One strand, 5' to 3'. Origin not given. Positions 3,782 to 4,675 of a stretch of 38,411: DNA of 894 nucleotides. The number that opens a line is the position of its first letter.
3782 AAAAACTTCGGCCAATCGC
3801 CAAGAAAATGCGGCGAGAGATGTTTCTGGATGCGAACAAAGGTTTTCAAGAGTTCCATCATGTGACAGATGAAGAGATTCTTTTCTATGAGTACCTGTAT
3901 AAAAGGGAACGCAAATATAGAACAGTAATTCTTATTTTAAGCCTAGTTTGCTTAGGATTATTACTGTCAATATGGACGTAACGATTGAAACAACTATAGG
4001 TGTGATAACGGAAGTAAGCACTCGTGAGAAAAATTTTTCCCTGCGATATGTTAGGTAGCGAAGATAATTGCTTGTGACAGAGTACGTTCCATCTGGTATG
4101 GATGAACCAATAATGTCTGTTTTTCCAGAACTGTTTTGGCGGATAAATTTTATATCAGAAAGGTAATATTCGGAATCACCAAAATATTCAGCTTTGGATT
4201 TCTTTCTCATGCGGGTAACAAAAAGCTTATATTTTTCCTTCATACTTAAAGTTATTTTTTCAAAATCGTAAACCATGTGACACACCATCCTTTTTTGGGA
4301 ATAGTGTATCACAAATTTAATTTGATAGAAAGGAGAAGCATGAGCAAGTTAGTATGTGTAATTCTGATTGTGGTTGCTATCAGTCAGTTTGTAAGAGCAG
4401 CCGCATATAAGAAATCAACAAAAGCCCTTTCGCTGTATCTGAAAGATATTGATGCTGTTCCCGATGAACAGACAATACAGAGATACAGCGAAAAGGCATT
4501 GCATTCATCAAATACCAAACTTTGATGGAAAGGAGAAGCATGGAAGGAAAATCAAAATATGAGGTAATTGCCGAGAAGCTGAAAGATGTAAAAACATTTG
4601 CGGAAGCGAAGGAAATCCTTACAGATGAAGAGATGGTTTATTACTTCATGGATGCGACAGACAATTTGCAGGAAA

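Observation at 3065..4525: Accessory cassette bracketed by ~217-bp direct repeats beside the lysogeny switch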

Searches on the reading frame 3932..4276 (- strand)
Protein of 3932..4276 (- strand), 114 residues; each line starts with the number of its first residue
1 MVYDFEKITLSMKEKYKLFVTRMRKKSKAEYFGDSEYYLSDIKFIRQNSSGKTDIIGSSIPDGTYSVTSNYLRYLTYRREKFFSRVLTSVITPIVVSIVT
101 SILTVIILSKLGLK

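Call 11: search_protein_families(library=pfam, max_evalue=0.1, proteins=[window:3932-4276:-])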
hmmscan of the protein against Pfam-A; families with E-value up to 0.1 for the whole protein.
window:3932-4276:- (114 aa): 0 families

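Call 12: search_protein_families(library=phrogs, max_evalue=0.1, proteins=[window:3932-4276:-])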
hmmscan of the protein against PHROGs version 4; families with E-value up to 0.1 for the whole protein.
window:3932-4276:- (114 aa): 1 family
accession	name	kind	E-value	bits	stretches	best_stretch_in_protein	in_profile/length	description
phrog_12206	-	unknown function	6.6e-07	30.6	1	59-108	65-114/119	-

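Call 13: search_protein_families(library=padloc, max_evalue=0.1, proteins=[window:3932-4276:-])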
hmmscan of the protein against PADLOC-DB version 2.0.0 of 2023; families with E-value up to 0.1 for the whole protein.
window:3932-4276:- (114 aa): 1 family
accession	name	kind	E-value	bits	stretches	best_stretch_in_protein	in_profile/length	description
PDLC03416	REase_II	-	0.023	12.1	1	16-70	40-94/233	Type II restriction enzyme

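Call 32: find_homologous_proteins(query=window:3932-4276:-, max_evalue=0.01)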
Query window:3932-4276:- (114 aa): 9 proteins with E <= 0.01 among 13 candidates.
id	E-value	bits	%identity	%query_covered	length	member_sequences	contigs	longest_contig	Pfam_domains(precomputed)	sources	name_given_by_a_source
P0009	3.0e-63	228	99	100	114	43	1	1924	-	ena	-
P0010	3.4e-62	225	99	100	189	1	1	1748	-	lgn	-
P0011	3.4e-33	132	57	99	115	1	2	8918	-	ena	-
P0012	1.6e-31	126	57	100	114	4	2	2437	-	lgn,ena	-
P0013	8.5e-29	118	58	98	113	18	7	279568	-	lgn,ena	-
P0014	9.1e-28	114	57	98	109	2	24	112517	-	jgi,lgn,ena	jgi:hypothetical protein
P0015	2.7e-25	106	73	68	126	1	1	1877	-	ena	-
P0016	1.2e-23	101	54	98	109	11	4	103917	-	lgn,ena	-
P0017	1.5e-21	94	100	43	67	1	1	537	-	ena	-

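Call 34: find_encoding_contigs(protein=P0013, flank=5000, max_places=4)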
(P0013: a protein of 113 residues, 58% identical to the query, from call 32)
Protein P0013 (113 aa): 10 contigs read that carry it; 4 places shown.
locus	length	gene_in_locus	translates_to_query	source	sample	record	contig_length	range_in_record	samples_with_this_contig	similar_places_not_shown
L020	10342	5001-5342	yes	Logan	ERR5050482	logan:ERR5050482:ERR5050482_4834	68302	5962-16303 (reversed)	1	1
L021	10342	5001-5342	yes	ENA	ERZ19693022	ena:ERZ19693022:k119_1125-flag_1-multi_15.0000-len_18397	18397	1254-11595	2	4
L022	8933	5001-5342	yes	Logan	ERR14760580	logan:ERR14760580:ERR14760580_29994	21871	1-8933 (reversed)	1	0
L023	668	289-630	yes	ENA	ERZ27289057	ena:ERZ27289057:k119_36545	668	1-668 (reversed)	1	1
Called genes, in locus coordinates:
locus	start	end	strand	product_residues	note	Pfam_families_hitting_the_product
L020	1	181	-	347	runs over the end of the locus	PF03837:RecT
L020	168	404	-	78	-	-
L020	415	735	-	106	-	-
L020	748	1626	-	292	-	PF07083:DUF1351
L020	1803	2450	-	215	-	PF09588:YqaJ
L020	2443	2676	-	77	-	-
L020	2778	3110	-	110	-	-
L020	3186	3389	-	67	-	PF01381:HTH_3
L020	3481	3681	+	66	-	PF13619:KTSC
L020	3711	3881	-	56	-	-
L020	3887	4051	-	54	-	-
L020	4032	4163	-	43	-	-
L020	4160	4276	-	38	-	-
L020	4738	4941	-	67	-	-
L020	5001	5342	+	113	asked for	-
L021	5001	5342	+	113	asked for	-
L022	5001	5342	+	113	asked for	-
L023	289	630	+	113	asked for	-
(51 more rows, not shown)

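Call 35: find_encoding_contigs(protein=P0014, flank=5000, max_places=4)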
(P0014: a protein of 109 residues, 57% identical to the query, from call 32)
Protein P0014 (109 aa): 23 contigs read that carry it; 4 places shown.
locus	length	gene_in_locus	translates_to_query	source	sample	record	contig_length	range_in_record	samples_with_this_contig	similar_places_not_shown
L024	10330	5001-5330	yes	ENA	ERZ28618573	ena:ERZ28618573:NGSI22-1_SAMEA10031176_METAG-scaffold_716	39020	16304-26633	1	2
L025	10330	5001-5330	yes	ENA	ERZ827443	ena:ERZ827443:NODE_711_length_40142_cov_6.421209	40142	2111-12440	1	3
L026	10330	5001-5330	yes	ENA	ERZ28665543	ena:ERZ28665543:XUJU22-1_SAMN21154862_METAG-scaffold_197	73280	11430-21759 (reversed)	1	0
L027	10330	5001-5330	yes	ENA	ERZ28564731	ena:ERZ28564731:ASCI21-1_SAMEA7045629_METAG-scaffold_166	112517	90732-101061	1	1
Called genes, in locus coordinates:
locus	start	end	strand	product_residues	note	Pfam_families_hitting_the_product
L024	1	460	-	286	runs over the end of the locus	PF19808:DUF6291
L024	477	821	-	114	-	-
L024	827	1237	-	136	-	PF06356:DUF1064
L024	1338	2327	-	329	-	PF03837:RecT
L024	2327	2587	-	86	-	-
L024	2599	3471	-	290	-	PF07083:DUF1351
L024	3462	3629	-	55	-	-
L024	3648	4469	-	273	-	PF09588:YqaJ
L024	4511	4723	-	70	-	-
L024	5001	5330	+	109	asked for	-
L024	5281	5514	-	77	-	-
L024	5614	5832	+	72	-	-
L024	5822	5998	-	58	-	-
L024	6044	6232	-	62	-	PF12844:HTH_19, PF13443:HTH_26, PF13560:HTH_31, PF01381:HTH_3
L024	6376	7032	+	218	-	PF01381:HTH_3 (weak), PF00717:Peptidase_S24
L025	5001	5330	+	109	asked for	-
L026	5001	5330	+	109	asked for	-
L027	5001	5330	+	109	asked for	-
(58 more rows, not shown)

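Call 36: find_encoding_contigs(protein=P0016, flank=5000, max_places=3)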
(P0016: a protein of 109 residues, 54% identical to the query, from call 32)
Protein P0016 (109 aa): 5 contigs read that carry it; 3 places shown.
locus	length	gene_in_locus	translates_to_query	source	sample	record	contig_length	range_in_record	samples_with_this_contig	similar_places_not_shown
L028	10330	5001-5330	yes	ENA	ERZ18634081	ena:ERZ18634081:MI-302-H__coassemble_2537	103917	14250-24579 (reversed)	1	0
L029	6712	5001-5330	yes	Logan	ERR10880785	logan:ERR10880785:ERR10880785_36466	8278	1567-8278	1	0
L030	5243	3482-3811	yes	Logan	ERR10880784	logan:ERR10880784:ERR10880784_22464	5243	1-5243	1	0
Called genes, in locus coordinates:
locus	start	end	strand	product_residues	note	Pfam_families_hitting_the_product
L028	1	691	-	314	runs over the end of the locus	-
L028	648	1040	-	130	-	-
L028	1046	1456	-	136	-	PF06356:DUF1064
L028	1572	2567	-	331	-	PF03837:RecT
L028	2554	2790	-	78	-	-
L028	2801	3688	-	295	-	PF07083:DUF1351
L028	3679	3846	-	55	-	-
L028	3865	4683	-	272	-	PF09588:YqaJ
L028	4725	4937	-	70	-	-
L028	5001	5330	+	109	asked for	-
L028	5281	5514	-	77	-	-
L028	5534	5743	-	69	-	PF12844:HTH_19, PF13560:HTH_31, PF01381:HTH_3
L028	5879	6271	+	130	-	PF13560:HTH_31 (weak), PF13443:HTH_26, PF01381:HTH_3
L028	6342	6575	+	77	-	-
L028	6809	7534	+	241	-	PF01936:NYN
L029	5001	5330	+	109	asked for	-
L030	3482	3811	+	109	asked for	-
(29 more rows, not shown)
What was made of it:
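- In relatives, recognisable defence-type domains (SLATT plus ThsB_TIR, PemK, NYN) lie in the integrase-repressor interval instead (calls 35, 36).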

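Call 43: find_related_loci(query=A4, collection=genome_contigs, flank=5000)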
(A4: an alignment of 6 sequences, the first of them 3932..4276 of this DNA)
Query A4 (114 aa) in genome_contigs; peptide patterns used: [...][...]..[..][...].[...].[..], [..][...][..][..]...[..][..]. (x = any residue, [..] = any of these).
32 stretches matched a pattern; 1 encode a relative of the query (tblastn E <= 1e-3); 1 distinct loci.
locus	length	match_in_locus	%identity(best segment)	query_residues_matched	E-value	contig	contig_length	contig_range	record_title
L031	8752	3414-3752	58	2-114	3e-42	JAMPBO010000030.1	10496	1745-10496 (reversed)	MAG: Bacteroides sp. isolate NALB_7821a_19 Scaffold_#30__SCF_030___10496_bp, whole genome shotgun sequence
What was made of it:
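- Tried and rejected: The genome_contigs scan with the p114 profile returned one short contig, labelled as a Bacteroides MAG (call 43), which does not help identify the host.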

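Call 45: predict_structure(alignment_id=A4)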
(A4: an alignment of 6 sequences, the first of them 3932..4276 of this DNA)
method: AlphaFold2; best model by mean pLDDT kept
length: 114 residues; sequences in the alignment: 6
mean_pLDDT: 59.4   pTM: 0.34
mean pLDDT of the five models: 59.4, 58.2, 55.3, 53.3, 53.0
residues with pLDDT >= 90: 0; 70-90: 18; 50-70: 78; < 50: 18
segments of 3 or more residues with pLDDT < 50: 6-8, 21-23, 32-35, 52-54
pLDDT, mean of each block of 10 residues (from residue 1): 50 58 51 54 59 50 57 63 57 71 81 67
secondary structure, 60 per line:
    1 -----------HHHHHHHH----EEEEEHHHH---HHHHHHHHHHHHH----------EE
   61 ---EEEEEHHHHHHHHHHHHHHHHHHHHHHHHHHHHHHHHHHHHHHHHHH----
elements in order: H12-19 E24-28 H29-32 H36-48 E64-68 H69-110

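Call 47: search_protein_representatives(alignment_id=A4)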
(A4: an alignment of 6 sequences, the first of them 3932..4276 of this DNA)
Query: 6 sequences, 113 profile positions. Proteins with E-value up to 0.001 (for the whole library): 108; up to 1e-10: 38; up to 1e-30: 3. The best 108 are listed.
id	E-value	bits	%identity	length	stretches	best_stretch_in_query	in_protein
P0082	3.9e-47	175.6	-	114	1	2-113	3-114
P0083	1.4e-38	148.0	-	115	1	1-113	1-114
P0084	4.6e-36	139.9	-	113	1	1-113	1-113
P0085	9.8e-30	119.5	-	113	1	1-113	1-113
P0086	6.5e-28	113.7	-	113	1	1-113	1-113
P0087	2.4e-22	95.7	-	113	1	3-106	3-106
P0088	7.0e-21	91.0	-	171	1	3-107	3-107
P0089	8.9e-21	90.7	-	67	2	60-113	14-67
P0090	2.5e-20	89.2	-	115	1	3-110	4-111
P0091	1.5e-18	83.5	-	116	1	3-112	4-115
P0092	3.5e-18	82.3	-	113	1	4-110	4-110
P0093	9.4e-18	80.9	-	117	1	1-105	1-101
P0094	1.0e-17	80.9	-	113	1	1-109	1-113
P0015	1.8e-17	80.0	-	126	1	1-76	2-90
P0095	3.0e-17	79.3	-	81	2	61-113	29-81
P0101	1.8e-14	70.3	-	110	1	1-106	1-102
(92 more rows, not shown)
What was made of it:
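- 3932..4276 (-): p114, a 114-aa tail-anchored protein. It is convergent with p77 and overlaps it by 50 nt. The family has 108 clusters at E<=1e-3 (call 47).
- Closest known: Type I toxin-antitoxin loci of Bacillus prophage regions. Different: The overlapping transcript encodes a conserved 114-aa protein family rather than a non-coding RNA (call 47). p77 is longer than the typical toxins.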

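Call 50: search_protein_families(library=pfam, alignment_id=A5, max_evalue=0.01)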
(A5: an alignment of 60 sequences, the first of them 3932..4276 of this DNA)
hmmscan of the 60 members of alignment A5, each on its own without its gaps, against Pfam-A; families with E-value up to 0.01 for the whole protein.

A. member 1, window:3932-4276:- (114 aa): 0 families

B. families by the number of members that match (of 60 scanned): 1 family
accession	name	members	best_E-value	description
PF06691.16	DUF1189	1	0.0034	Protein of unknown function (DUF1189)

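Call 51: search_solved_structures(query=A5, max_evalue=10, show_alignments=2)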
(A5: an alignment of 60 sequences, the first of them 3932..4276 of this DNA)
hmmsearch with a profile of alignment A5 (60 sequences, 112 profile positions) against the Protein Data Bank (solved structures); distinct sequences matched with E-value up to 10: 0.
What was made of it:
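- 3932..4276 (-): It has no Pfam or PDB match (calls 50, 51).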

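Call 68: search_protein_families(library=ncbifam, max_evalue=0.05, proteins=[window:3932-4276:-])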
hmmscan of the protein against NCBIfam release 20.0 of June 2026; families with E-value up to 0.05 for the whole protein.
window:3932-4276:- (114 aa): 1 family
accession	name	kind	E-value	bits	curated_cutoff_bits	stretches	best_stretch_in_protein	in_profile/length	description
NF002179.0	PRK01022.2-2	equivalog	0.048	13.4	310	0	2-108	37-132/183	hypothetical protein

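Call 78: search_protein_families(library=pfam, alignment_id=A5, max_evalue=10)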
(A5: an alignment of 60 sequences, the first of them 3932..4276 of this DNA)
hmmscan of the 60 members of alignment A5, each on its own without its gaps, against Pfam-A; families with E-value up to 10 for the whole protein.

A. member 1, window:3932-4276:- (114 aa): 0 families

B. families by the number of members that match (of 60 scanned): 28 families (the first 25 are shown)
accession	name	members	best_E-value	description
PF04135.18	Nop10p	2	0.098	Nucleolar RNA-binding protein, Nop10p family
PF20096.4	DUF6486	2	0.23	Family of unknown function (DUF6486)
PF06691.16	DUF1189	1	0.0034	Protein of unknown function (DUF1189)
PF19573.5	DUF6089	1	0.01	Domain of unknown function (DUF6089)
PF01978.25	TrmB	1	0.014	Sugar-specific transcriptional regulator TrmB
PF06127.16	Mpo1-like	1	0.015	2-hydroxy-palmitic acid dioxygenase Mpo1-like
PF00482.28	T2SSF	1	0.029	Type II secretion system (T2SS), protein F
PF04719.20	TAFII28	1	0.03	hTAFII28-like protein conserved region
PF10324.15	7TM_GPCR_Srw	1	0.034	Serpentine type 7TM GPCR chemoreceptor Srw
PF07810.18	TMC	1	0.036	TMC domain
PF02892.21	zf-BED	1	0.041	BED zinc finger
PF06554.17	Olfactory_mark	1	0.041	Olfactory marker protein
PF06072.16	Herpes_US9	1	0.042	Alphaherpesvirus tegument protein US9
PF09844.14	DUF2071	1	0.058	Uncharacterized conserved protein (COG2071)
PF25672.1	BBH37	1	0.063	BBH37 helical domain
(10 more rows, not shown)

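Call 80: fold_search(model_id=the predicted structure, library=pdb)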
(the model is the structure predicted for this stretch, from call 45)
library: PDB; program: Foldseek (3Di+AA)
matches with E <= 10: 41; with E <= 0.001: 0
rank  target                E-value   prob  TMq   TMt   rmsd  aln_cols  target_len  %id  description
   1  3by6_D                1.8e+00  0.11  0.25  0.24  11.3        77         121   18  Crystal structure of a transcriptional regulator from Oenococcus oeni (released 2008-02-19)
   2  4r22_B                2.2e+00  0.08  0.24  0.31  13.9        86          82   16  TnrA-DNA complex (released 2015-03-04)
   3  1c0w_D                3.1e+00  0.06  0.23  0.18   6.6        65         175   22  CRYSTAL STRUCTURE OF THE COBALT-ACTIVATED DIPHTHERIA TOXIN REPRESSOR-DNA COMPLEX REVEALS A METAL BINDING SH-LIKE DOMAI (released 2000-07-22)
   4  1ddn_A                3.5e+00  0.05  0.22  0.22   9.0        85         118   15  DIPHTHERIA TOX REPRESSOR (C102D MUTANT)/TOX DNA OPERATOR COMPLEX (released 1998-10-14)
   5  1c0w_C                3.5e+00  0.05  0.24  0.18   6.7        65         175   22  CRYSTAL STRUCTURE OF THE COBALT-ACTIVATED DIPHTHERIA TOXIN REPRESSOR-DNA COMPLEX REVEALS A METAL BINDING SH-LIKE DOMAI (released 2000-07-22)
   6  8svf_L                3.5e+00  0.04  0.19  0.21   9.0        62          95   14  BAP1/ASXL1 bound to the H2AK119Ub Nucleosome (released 2023-08-30)
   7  1c0w_B                4.0e+00  0.04  0.23  0.15   6.7        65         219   22  CRYSTAL STRUCTURE OF THE COBALT-ACTIVATED DIPHTHERIA TOXIN REPRESSOR-DNA COMPLEX REVEALS A METAL BINDING SH-LIKE DOMAI (released 2000-07-22)
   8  9pd4_G                4.3e+00  0.07  0.29  0.42   5.9        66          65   15  NER dual incision complex - DuIM (released 2026-02-18)
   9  5of4_G                4.3e+00  0.05  0.23  0.32   6.3        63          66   10  The cryo-EM structure of human TFIIH (released 2017-09-13)
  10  1f5t_A                4.6e+00  0.04  0.23  0.23   6.6        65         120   22  DIPHTHERIA TOX REPRESSOR (C102D MUTANT) COMPLEXED WITH NICKEL AND DTXR CONSENSUS BINDING SEQUENCE (released 2000-09-25)
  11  5oqj_5                5.0e+00  0.05  0.25  0.36   7.0        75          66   15  STRUCTURE OF YEAST TRANSCRIPTION PRE-INITIATION COMPLEX WITH TFIIH (released 2018-04-25)
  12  2a61_B                5.0e+00  0.05  0.19  0.17  13.9        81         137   11  The crystal structure of transcriptional regulator Tm0710 from Thermotoga maritima (released 2005-07-19)
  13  7oz3_A                5.7e+00  0.04  0.26  0.18  11.1       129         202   10  S. agalactiae BusR in complex with its busA-promotor DNA (released 2021-08-11)
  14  4r24_B                6.1e+00  0.04  0.22  0.28   8.8        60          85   18  Complete dissection of B. subtilis nitrogen homeostatic circuitry (released 2015-03-04)
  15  6ro4_F                6.1e+00  0.04  0.21  0.32   6.1        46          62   13  Structure of the core TFIIH-XPA-DNA complex (released 2019-07-03)
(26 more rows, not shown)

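Call 83: find_encoding_contigs(protein=P0101, flank=3000, max_places=3)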
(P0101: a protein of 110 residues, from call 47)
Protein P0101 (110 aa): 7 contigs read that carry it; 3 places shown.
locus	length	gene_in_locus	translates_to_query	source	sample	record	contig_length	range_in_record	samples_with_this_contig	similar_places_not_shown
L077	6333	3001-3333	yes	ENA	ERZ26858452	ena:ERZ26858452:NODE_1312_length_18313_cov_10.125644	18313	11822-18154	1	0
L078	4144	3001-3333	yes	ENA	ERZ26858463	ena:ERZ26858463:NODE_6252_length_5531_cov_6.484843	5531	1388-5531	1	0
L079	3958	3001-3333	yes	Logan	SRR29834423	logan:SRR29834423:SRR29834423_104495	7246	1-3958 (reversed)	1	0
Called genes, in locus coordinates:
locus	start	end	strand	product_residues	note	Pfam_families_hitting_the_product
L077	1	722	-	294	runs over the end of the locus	PF07083:DUF1351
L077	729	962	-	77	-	-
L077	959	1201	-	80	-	-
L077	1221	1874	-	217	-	PF09588:YqaJ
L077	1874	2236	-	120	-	-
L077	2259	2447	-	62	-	-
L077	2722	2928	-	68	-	PF04218:CENP-B_N (weak), PF01381:HTH_3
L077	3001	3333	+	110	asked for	-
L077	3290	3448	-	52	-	-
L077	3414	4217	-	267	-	PF02498:Bro-N, PF03374:ANT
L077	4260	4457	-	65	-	PF05339:DUF739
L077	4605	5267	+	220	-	-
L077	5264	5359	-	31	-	-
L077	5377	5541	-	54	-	-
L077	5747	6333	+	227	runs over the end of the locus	PF01381:HTH_3, PF12844:HTH_19, PF13443:HTH_26 (weak), PF00717:Peptidase_S24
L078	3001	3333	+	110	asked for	-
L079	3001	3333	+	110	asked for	-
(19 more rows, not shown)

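Call 84: find_encoding_contigs(protein=P0012, flank=3000, max_places=3)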
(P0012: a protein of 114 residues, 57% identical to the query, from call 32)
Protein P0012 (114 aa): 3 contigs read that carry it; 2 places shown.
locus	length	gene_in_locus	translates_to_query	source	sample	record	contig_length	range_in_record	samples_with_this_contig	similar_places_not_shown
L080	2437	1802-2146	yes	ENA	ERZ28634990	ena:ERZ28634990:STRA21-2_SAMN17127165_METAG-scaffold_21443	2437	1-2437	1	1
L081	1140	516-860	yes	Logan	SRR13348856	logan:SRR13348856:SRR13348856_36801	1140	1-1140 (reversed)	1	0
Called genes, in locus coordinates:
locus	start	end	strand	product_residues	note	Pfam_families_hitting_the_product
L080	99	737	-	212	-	PF09588:YqaJ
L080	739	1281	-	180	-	PF01464:SLT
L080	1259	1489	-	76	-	PF12728:HTH_17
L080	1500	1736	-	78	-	-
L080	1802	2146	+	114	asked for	-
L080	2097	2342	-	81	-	-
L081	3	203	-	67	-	?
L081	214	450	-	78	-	-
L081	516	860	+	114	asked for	-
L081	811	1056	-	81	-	-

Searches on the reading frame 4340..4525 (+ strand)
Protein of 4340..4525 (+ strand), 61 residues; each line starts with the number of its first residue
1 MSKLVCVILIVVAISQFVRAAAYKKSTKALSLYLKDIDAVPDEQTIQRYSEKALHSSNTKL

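Call 11: search_protein_families(library=pfam, max_evalue=0.1, proteins=[window:4340-4525:+])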
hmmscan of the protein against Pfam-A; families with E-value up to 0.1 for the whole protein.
window:4340-4525:+ (61 aa): 1 family
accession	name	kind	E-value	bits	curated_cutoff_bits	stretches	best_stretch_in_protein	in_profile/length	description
PF11368.13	DUF3169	-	0.071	13.1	31.6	1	5-56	58-107/250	Protein of unknown function (DUF3169)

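Call 12: search_protein_families(library=phrogs, max_evalue=0.1, proteins=[window:4340-4525:+])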
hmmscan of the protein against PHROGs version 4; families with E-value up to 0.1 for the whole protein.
window:4340-4525:+ (61 aa): 1 family
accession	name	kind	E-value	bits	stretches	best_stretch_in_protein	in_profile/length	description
phrog_7450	-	moron, auxiliary metabolic gene and host takeover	0.01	16.9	1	7-45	3-41/125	polysaccharide chain length determinant protein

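Call 13: search_protein_families(library=padloc, max_evalue=0.1, proteins=[window:4340-4525:+])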
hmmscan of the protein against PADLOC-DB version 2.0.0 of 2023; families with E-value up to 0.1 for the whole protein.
window:4340-4525:+ (61 aa): 0 families

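Call 16: find_encoding_contigs(protein=window:4340-4525:+, flank=6000, max_places=10)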
Protein window:4340-4525:+ (61 aa): 5 contigs read that carry it; 2 places shown.
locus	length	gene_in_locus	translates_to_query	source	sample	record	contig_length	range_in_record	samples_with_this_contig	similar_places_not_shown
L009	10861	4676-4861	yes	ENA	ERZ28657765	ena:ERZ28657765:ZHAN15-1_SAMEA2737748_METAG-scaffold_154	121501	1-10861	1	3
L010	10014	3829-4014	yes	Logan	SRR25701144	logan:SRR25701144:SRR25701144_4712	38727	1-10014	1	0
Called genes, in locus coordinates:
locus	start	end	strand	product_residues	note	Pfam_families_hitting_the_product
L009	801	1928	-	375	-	PF00589:Phage_integrase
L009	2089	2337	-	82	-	-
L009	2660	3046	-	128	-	PF01381:HTH_3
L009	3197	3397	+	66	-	PF13560:HTH_31, PF12844:HTH_19, PF01381:HTH_3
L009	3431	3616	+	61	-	-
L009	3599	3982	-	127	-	PF10711:DUF2513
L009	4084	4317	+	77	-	-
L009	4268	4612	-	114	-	-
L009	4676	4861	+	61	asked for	-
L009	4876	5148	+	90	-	-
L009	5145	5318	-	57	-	-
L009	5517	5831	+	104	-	-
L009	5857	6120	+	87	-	-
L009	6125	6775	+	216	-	PF09588:YqaJ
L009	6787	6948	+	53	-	-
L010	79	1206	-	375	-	PF00589:Phage_integrase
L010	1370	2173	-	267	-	-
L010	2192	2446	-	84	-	-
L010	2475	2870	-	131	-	PF13443:HTH_26, PF13560:HTH_31 (weak), PF01381:HTH_3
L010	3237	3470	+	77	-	-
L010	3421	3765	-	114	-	-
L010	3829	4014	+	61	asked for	-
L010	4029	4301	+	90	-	-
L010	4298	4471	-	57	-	-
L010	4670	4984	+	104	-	-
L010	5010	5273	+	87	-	-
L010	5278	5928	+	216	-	PF09588:YqaJ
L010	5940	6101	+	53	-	-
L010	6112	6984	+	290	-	PF07083:DUF1351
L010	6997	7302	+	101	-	-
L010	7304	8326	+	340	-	PF03837:RecT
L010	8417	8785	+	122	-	PF06356:DUF1064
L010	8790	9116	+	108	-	-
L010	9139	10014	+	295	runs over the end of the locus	PF14297:Lin1244_N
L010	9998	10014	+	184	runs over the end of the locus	-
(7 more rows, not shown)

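Call 66: search_protein_families(library=pfam, max_evalue=0.05, proteins=[L010:1370-2173:-])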
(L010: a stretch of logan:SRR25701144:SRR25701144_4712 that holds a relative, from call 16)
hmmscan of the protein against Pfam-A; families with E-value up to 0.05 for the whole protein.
L010:1370-2173:- (267 aa): 0 families

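Call 67: search_protein_families(library=phrogs, max_evalue=0.01, proteins=[L010:1370-2173:-])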
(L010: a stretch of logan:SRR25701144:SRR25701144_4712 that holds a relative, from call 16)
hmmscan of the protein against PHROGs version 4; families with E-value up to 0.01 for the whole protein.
L010:1370-2173:- (267 aa): 0 families
